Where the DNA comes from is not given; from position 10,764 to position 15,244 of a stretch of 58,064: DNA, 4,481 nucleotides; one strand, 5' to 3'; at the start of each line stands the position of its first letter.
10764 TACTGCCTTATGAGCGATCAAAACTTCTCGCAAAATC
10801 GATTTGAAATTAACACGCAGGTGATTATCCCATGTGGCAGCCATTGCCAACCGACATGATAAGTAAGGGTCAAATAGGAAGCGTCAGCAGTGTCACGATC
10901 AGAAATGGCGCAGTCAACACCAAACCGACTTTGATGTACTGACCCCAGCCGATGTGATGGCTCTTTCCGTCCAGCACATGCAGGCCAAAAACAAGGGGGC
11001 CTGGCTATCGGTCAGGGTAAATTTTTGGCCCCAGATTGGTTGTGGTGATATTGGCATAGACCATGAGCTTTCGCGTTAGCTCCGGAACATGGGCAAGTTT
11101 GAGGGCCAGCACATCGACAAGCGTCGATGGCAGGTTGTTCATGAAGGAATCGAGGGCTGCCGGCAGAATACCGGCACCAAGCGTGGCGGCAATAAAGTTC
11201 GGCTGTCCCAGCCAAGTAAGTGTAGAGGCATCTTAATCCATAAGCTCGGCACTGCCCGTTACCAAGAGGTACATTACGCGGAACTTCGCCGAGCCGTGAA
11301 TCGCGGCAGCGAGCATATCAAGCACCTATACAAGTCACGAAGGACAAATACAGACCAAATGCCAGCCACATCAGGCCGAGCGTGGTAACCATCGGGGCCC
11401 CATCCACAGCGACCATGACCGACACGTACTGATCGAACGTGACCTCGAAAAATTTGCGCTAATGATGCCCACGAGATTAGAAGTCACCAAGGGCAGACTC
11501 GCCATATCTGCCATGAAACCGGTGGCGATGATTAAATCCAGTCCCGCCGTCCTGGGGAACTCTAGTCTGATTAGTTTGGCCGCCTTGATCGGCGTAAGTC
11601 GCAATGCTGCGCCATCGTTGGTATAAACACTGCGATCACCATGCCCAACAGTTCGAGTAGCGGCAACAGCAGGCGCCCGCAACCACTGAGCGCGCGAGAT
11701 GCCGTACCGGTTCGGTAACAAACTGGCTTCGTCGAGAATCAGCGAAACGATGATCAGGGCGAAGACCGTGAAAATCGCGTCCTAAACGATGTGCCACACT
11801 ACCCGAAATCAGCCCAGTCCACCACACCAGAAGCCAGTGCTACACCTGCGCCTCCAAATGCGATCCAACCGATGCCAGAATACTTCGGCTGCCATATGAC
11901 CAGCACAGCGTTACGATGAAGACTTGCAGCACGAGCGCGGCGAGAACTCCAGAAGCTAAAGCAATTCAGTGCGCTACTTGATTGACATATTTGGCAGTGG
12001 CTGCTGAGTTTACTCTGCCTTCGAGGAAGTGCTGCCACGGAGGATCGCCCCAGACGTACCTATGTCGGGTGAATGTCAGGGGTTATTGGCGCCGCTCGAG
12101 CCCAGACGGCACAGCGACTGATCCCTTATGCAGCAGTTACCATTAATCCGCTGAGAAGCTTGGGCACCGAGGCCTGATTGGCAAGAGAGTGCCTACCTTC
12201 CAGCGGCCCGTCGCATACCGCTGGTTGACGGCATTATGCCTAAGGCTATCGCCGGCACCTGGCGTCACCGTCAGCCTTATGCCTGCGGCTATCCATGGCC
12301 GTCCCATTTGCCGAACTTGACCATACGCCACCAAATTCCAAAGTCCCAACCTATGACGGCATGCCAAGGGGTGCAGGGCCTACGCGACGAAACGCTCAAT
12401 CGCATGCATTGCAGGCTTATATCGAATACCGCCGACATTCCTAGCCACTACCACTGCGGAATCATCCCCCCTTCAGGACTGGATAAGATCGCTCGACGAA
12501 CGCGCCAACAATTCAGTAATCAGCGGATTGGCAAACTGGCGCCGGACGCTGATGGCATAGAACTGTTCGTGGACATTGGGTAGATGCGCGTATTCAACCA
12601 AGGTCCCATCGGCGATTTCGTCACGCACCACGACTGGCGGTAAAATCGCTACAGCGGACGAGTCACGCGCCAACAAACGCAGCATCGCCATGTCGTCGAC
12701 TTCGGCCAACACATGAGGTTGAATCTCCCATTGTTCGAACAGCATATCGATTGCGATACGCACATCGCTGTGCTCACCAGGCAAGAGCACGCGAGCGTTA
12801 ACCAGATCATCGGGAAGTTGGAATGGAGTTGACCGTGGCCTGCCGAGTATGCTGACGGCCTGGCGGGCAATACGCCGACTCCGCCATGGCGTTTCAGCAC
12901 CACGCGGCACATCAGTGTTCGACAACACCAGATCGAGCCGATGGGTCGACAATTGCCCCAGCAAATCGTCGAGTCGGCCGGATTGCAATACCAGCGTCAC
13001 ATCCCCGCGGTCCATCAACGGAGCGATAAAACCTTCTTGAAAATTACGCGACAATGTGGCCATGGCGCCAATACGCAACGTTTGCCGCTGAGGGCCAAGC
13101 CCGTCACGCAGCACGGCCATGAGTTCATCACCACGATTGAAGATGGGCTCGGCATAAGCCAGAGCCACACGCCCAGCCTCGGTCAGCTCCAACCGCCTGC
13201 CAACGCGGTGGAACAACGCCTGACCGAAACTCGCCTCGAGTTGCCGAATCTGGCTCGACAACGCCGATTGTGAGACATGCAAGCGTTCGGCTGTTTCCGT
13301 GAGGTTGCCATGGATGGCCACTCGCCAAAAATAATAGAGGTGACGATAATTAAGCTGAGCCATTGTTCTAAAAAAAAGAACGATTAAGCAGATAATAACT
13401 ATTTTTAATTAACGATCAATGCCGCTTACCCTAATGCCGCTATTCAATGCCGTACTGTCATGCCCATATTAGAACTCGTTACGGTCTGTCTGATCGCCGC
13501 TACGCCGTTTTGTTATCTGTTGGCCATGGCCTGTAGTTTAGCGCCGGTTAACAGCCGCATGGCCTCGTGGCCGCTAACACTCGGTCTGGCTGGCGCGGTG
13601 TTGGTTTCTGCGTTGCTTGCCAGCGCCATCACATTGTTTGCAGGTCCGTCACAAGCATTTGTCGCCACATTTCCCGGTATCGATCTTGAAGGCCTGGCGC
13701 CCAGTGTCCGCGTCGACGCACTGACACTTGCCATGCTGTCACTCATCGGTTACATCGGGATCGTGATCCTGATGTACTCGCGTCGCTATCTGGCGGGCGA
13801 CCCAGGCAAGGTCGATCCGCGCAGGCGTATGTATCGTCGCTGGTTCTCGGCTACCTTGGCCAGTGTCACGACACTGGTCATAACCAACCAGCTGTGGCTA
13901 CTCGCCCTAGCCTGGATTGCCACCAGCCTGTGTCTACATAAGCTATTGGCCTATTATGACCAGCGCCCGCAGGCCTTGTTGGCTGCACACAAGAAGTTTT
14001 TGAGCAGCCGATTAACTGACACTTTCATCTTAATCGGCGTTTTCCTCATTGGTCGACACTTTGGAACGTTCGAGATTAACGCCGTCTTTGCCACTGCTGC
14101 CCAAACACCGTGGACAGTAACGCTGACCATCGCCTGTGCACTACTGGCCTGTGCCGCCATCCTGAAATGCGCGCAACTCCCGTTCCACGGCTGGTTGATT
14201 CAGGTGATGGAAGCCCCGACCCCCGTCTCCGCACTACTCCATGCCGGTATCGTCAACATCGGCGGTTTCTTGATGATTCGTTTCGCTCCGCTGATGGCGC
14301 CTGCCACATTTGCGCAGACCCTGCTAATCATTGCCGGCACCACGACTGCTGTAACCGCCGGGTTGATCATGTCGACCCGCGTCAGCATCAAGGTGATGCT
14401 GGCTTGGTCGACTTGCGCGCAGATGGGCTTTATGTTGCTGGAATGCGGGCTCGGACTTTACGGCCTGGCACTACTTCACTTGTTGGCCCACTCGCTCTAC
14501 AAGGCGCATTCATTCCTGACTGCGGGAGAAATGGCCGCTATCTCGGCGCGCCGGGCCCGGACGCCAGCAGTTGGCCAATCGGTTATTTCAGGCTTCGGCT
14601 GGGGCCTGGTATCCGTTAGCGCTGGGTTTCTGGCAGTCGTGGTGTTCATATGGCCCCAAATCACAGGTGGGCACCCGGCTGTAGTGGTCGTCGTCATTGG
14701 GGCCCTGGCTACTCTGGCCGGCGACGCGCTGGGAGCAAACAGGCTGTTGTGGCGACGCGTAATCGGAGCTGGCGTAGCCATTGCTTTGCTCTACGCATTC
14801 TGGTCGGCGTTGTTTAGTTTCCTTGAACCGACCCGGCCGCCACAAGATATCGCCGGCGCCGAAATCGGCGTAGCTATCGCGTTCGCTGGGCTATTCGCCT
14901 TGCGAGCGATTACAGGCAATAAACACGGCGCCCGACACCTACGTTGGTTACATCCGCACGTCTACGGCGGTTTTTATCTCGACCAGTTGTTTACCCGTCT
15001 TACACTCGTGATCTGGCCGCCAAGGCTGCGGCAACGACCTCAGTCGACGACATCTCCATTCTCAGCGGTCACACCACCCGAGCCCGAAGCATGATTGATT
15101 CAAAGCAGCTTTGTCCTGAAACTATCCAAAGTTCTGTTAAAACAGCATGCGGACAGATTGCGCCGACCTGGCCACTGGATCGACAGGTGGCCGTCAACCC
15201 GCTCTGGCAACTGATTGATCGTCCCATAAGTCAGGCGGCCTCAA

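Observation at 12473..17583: LysR-regulated DabB/DabA (DAB) energy-coupled inorganic-carbon pump operon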

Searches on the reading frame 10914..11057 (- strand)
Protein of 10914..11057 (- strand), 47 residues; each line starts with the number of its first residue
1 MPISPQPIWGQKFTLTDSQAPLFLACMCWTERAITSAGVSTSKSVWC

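Call 44: search_protein_families(library=pfam, max_evalue=1, proteins=[window:10914-11057:-])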
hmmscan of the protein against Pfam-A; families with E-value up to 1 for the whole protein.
window:10914-11057:- (47 aa): 1 family
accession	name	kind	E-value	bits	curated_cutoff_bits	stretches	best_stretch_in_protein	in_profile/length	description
PF09943.14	DUF2175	-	0.07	13.8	25.1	1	8-29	13-33/98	Uncharacterized protein conserved in archaea (DUF2175)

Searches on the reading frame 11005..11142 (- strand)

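Call 44: search_protein_families(library=pfam, max_evalue=1, proteins=[window:11005-11142:-])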
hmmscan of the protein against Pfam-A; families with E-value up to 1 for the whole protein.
window:11005-11142:- (45 aa): 1 family
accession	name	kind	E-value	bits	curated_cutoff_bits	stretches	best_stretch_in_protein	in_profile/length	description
PF02040.21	ArsB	-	5.4e-06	26.5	22.2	1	1-43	333-375/423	Arsenical pump membrane protein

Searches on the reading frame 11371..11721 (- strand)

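Call 44: search_protein_families(library=pfam, max_evalue=1, proteins=[window:11371-11721:-])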
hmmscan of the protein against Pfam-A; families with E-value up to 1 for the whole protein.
window:11371-11721:- (116 aa): 1 family
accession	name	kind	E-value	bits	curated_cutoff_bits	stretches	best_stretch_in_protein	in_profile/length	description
PF02040.21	ArsB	-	1.1e-12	48.5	22.2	1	31-92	105-166/423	Arsenical pump membrane protein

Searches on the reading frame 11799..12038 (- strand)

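Call 44: search_protein_families(library=pfam, max_evalue=1, proteins=[window:11799-12038:-])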
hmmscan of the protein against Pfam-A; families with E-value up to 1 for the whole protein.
window:11799-12038:- (79 aa): 2 families
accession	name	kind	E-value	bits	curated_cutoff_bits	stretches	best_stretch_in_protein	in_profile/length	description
PF02040.21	ArsB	-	8.7e-07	29.1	22.2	1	44-77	10-43/423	Arsenical pump membrane protein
PF16571.11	FBP_C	-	0.089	12.8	27.2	1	6-45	67-106/155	FBP C-terminal treble-clef zinc-finger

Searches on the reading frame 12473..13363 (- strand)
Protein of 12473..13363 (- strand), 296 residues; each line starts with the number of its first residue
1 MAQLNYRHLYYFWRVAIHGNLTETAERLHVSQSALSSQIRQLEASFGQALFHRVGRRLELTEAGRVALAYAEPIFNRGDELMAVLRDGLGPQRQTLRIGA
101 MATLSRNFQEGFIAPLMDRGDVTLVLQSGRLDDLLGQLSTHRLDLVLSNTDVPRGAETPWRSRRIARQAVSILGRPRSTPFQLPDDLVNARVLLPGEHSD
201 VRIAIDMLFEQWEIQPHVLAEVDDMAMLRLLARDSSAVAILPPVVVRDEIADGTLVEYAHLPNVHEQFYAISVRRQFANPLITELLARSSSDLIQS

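Call 4: search_protein_families(library=pfam, proteins=[window:12473-13363:-])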
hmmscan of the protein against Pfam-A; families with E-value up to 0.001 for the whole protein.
window:12473-13363:- (296 aa): 2 families
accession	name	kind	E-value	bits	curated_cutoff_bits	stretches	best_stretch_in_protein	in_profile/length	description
PF00126.33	HTH_1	-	1.1e-22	80.2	26.6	1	7-65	2-60/60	Bacterial regulatory helix-turn-helix protein, lysR family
PF03466.25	LysR_substrate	-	8e-18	65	28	1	91-287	3-202/209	LysR substrate binding domain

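Call 5: search_protein_families(library=ncbifam, proteins=[window:12473-13363:-])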
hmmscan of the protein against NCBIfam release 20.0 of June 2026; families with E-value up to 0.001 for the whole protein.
window:12473-13363:- (296 aa): 51 families (the best 25 are shown)
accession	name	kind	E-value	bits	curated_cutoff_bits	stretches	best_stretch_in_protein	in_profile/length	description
NF008284.0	PRK11062.1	equivalog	7.4e-42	143.5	219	1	1-294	1-294/299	transcriptional activator NhaR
NF008416.0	PRK11242.1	equivalog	1.8e-28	99.8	277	1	6-248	3-248/300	transcriptional regulator CynR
NF053705.1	TransRegGltCGpos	equivalog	4.7e-26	91.7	350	1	5-267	2-267/300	glutamate biosynthesis transcriptional regulator GltC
TIGR02424.1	TF_pcaQ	equivalog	3.4e-25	88.6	303.8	1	3-258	2-262/300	pca operon transcription factor PcaQ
TIGR03339.1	phn_lysR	subfamily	1.4e-20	73.7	341.1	1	11-152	4-143/279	aminoethylphosphonate catabolism associated LysR family transcriptional regulator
NF047520.1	trans_act_CidR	equivalog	2.1e-19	69.8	415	1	5-110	2-107/292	cidABC operon transcriptional activator CidR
NF047711.1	PutUtilRegPtrR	equivalog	7.7e-19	67.9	400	1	7-272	4-264/283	putrescine utilization regulator PtrR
NF008352.0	PRK11139.1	subfamily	4.1e-18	65.5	288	1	15-284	17-283/305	transcriptional regulator GcvA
NF040786.1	LysR_Sec_metab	equivalog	5.6e-18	65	250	1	5-107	2-104/298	selenium metabolism-associated LysR family transcriptional regulator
NF007385.0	PRK09906.1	equivalog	1.6e-17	63.6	356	1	5-101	2-97/296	DNA-binding transcriptional regulator HcaR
NF040889.1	trans_reg_YeiE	equivalog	1.7e-17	63.6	480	1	4-285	3-282/288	DNA-binding transcriptional regulator YeiE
NF008722.0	PRK11716.1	equivalog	5.8e-17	61.6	246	1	4-248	1-248/293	HTH-type transcriptional activator IlvY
NF008410.0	PRK11233.1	equivalog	1.1e-16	60.9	309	1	4-78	1-75/305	nitrogen assimilation transcriptional regulator NAC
NF047354.1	trans_reg_GltC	equivalog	1.2e-16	61.1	300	1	7-149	4-146/290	glutamate biosynthesis transcriptional regulator GltC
NF008095.0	PRK10837.1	subfamily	1.2e-15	57.5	281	1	5-279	4-276/290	LysR family transcriptional regulator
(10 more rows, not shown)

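Call 53: search_solved_structures(query=window:12473-13363:-, max_evalue=1e-8)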
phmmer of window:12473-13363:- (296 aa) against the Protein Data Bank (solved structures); distinct sequences matched with E-value up to 1e-8: 6.
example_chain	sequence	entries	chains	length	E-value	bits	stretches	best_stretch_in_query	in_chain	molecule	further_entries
5y2v_A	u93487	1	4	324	7.6e-15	58.2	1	7-224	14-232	Rubisco operon transcriptional regulator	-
8sbf_A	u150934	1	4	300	2.1e-11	46.9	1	4-206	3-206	Putative transcriptional regulator (LysR family)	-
5xxp_A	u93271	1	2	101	2.7e-10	43.3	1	5-87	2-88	LysR-type regulatory protein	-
1ixc_A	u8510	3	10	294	1.3e-09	41.1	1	5-76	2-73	LysR-type regulatory protein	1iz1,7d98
4gwo_A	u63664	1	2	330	4.3e-09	39.3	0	7-135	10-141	HTH-type transcriptional regulator CysB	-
2h98_A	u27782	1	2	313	5.9e-09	38.9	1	6-147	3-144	HTH-type transcriptional regulator catM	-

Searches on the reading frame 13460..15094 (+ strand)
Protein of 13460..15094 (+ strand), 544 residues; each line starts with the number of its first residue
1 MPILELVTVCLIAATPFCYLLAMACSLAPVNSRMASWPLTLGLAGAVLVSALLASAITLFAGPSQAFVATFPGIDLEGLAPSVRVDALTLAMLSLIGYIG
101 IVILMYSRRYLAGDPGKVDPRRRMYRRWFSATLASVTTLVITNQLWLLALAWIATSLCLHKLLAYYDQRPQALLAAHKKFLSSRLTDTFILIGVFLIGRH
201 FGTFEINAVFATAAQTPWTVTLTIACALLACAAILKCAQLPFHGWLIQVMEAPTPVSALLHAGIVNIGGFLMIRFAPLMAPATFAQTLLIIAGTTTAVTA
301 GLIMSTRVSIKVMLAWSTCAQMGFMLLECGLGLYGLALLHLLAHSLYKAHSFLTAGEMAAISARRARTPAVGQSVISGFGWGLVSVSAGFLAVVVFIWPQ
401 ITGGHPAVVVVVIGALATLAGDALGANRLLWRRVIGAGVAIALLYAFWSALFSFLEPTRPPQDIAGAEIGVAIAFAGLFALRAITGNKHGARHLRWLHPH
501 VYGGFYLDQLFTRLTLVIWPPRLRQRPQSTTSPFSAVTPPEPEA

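Call 4: search_protein_families(library=pfam, proteins=[window:13460-15094:+])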
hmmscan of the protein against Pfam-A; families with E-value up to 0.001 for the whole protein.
window:13460-15094:+ (544 aa): 2 families
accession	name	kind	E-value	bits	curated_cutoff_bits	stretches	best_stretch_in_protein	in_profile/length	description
PF00361.26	Proton_antipo_M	-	1.8e-41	142.7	21.5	1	143-359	2-223/294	NADH:quinone oxidoreductase/Mrp antiporter, TM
PF00662.26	Proton_antipo_N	-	6e-08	32.9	24.5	1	82-116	12-46/51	NADH-Ubiquinone oxidoreductase (complex I), chain 5 N-terminus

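Call 5: search_protein_families(library=ncbifam, proteins=[window:13460-15094:+])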
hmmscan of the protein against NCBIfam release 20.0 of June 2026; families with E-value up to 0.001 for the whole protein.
window:13460-15094:+ (544 aa): 37 families (the best 25 are shown)
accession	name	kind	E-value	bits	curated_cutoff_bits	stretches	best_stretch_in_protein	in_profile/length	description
NF006029.0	PRK08168.1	equivalog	1.4e-136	456.6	380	1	8-530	7-508/520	NADH-quinone oxidoreductase subunit L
NF005141.0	PRK06590.1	equivalog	1.7e-64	218.8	556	1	9-358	5-350/615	NADH-quinone oxidoreductase subunit L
TIGR01974.1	NDH_I_L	subfamily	7.6e-60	203.5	407.5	1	9-358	3-354/630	NADH-quinone oxidoreductase subunit L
NF006373.0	PRK08601.1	equivalog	1.7e-48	166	377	1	69-417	54-392/510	NADH dehydrogenase subunit 5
NF009287.0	PRK12647.1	equivalog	9.1e-41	140.2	937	1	23-359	16-347/773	putative monovalent cation/H+ antiporter subunit A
NF009288.0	PRK12648.1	equivalog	6.2e-40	137.1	1104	1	10-356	4-344/954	monovalent cation/H+ antiporter subunit A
NF005626.0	PRK07376.1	equivalog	6.3e-39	133.8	963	1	82-358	86-363/675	NAD(P)H-quinone oxidoreductase subunit 5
NF009290.0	PRK12650.1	equivalog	1.5e-38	132.4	980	1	21-356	10-347/966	DUF4040 family protein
NF009284.0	PRK12644.1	equivalog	3.8e-38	131.2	962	1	24-358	15-342/975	Na+/H+ antiporter subunit A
TIGR00940.1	2a6301s01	subfamily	9.4e-34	116.8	920.45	1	77-356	65-356/793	monovalent cation:proton antiporter subunit A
NF005097.0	PRK06525.1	equivalog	2.9e-33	115.3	430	1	34-359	26-352/480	hydrogenase 4 subunit D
NF009285.0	PRK12645.1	equivalog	2.9e-31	108.5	1028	1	64-338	55-326/804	Na+/H+ antiporter subunit A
NF009286.0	PRK12646.1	equivalog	2e-30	106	1063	1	69-334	60-323/800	DUF4040 family protein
NF009289.0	PRK12649.1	equivalog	5.6e-30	104.4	1117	1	43-365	36-364/789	putative monovalent cation/H+ antiporter subunit A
NF040617.1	F420_dehyd_FpoL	exception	9.9e-30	103.8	1050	1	56-358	50-373/669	F420H2 dehydrogenase subunit FpoL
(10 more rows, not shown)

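Call 23: search_solved_structures(query=window:13460-15094:+, max_evalue=1e-10, show_alignments=1)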
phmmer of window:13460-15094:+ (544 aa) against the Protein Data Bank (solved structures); distinct sequences matched with E-value up to 1e-10: 43.
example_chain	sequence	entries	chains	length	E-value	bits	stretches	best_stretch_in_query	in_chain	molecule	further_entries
9rd0_B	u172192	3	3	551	4.2e-73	250.1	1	41-542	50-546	Probable inorganic carbon transporter subunit DabB2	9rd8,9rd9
8qby_L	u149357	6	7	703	2.5e-37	132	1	82-358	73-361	NADH dehydrogenase subunit L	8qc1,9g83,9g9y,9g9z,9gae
7eu3_F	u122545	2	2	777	2.4e-35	125.5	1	83-359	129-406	NAD(P)H-quinone oxidoreductase subunit F | NADH-plastoquinone oxidoreductase subunit 5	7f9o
8e73_5M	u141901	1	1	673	3e-35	125.2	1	59-460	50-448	Nad5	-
7zm7_5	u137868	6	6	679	6.9e-35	124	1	82-359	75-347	NADH-ubiquinone oxidoreductase chain 5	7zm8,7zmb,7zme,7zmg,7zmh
8e9g_L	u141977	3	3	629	1.9e-34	122.5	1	32-360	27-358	NADH-quinone oxidoreductase, L subunit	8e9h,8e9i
7ar7_L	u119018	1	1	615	4.2e-34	121.4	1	59-460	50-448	NADH-ubiquinone oxidoreductase chain 5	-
9grx_F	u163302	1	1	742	4.8e-34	121.2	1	85-359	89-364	NAD(P)H-quinone oxidoreductase subunit 5, chloroplastic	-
7aqq_L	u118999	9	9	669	5.2e-34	121.1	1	59-460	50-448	NADH-ubiquinone oxidoreductase chain 5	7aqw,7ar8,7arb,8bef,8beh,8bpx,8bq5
3rko_L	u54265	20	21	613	1.1e-33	119.9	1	47-359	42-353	NADH-QUINONE OXIDOREDUCTASE SUBUNIT L | Proton-translocating NADH-quinone oxidoreductase, chain L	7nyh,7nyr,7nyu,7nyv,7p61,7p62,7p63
7z7r_L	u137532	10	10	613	1.2e-33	119.9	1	47-359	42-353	NADH dehydrogenase subunit L | NADH-quinone oxidoreductase subunit L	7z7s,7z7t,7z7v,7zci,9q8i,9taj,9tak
6gcs_5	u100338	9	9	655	1.3e-33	119.7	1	72-392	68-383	ND5 SUBUNIT (NU5M) | Subunit NU5M of NADH:Ubiquinone Oxidoreductase (Complex I) | NADH-ubiquinone oxidoreductase chain 5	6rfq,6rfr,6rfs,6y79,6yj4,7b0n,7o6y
7a23_a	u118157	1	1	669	3.4e-33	118.4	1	59-460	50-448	Nad5m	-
6hum_F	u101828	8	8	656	3.9e-33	118.2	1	79-358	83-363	NADH dehydrogenase subunit 5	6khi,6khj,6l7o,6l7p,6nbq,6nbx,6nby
4he8_L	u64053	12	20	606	5.1e-33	117.8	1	41-358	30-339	NADH-quinone oxidoreductase subunit 12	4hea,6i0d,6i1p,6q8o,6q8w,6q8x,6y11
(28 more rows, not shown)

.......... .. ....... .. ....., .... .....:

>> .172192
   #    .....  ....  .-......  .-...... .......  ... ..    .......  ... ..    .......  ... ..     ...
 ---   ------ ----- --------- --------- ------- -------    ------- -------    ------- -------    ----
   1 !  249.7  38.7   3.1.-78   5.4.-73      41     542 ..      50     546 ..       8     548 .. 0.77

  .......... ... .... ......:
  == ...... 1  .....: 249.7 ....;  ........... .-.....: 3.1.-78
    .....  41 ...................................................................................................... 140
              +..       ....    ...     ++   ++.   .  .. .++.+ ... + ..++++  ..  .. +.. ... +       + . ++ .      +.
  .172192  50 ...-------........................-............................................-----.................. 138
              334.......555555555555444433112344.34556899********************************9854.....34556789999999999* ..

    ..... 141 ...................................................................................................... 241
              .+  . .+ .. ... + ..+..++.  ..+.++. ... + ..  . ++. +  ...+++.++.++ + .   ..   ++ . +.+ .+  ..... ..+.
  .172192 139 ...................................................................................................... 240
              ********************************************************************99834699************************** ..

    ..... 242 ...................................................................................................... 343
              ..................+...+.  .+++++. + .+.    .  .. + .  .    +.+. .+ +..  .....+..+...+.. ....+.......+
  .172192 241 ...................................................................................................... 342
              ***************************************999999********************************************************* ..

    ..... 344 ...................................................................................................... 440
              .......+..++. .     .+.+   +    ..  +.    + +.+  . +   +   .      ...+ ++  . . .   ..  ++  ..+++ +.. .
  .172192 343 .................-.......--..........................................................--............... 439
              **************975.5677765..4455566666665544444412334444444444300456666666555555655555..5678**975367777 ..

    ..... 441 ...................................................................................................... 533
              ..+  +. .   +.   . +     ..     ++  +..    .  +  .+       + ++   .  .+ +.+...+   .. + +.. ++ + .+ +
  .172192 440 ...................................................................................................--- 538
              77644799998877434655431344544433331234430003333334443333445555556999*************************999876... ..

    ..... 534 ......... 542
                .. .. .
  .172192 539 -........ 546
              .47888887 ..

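Call 55: list_cluster_members(proteins=[P0001, window:13460-15094:+, window:12473-13363:-, window:44192-45511:-])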
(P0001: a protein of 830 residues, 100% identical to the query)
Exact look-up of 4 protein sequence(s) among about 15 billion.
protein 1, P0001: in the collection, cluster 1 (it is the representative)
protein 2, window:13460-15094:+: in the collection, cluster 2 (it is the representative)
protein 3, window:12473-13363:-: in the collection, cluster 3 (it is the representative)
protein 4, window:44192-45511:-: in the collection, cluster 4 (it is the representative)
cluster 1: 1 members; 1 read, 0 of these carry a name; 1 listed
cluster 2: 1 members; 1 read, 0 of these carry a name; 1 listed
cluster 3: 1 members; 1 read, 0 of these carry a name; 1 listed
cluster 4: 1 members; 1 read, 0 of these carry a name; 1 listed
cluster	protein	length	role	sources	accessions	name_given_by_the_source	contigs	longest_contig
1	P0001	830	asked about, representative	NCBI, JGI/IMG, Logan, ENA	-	-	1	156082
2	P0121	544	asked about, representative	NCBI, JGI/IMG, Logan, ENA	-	-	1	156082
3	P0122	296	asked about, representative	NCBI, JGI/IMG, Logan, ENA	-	-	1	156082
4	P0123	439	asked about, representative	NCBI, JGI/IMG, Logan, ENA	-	-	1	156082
